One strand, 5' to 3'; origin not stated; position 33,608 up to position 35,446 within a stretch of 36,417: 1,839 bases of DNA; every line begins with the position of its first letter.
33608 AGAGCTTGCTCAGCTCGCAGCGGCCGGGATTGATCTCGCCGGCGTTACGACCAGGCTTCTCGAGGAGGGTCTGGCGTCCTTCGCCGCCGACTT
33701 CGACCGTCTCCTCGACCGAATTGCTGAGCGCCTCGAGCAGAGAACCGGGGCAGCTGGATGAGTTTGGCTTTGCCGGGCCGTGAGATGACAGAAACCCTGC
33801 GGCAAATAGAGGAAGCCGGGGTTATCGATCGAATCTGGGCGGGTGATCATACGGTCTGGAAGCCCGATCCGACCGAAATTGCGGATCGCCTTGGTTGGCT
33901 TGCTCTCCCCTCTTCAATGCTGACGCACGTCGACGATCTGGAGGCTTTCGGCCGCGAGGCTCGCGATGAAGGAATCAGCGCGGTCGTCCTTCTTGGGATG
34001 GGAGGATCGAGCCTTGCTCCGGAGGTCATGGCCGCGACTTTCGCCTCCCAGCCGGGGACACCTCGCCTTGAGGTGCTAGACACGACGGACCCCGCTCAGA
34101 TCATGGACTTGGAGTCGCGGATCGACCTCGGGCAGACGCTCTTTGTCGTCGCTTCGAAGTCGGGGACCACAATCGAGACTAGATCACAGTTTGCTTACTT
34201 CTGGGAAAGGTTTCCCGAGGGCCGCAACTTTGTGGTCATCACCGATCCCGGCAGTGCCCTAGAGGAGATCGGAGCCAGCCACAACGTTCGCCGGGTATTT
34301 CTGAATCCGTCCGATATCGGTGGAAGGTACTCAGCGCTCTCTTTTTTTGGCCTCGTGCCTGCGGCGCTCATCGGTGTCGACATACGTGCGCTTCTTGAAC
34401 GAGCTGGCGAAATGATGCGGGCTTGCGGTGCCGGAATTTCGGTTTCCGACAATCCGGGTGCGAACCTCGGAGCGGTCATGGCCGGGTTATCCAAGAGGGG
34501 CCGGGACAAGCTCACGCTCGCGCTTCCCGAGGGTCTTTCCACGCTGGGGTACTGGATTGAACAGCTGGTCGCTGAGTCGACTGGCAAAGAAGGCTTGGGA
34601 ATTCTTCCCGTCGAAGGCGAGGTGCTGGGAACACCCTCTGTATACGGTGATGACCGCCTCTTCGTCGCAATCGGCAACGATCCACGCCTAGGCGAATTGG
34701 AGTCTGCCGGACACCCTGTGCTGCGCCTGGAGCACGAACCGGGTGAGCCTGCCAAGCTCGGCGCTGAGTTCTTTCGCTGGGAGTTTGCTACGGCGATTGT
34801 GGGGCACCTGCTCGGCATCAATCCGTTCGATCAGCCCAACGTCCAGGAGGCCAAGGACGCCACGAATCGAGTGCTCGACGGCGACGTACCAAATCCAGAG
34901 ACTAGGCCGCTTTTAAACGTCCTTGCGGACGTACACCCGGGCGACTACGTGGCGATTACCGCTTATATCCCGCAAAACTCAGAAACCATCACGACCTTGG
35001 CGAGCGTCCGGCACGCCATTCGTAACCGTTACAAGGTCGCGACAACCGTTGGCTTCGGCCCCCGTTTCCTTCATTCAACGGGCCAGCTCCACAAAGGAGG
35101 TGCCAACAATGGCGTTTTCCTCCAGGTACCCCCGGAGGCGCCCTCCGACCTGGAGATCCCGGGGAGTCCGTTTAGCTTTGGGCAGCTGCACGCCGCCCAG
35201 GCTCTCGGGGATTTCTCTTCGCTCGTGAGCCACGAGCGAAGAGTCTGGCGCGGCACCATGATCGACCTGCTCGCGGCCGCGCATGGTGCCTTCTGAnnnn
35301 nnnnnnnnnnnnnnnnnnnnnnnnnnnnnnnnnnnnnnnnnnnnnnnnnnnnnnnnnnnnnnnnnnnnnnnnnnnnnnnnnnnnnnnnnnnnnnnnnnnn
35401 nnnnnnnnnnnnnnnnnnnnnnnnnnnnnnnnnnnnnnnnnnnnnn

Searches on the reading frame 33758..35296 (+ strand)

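Call 5: search_protein_families(library=pfam, proteins=[window:33758-35296:+], max_evalue=0.01)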
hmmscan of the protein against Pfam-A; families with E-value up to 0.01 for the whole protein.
window:33758-35296:+ (512 aa): 1 family
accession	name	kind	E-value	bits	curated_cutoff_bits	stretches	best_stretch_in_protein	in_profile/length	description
PF00342.24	PGI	-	2.5e-15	56.5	22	1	72-277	95-308/486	Phosphoglucose isomerase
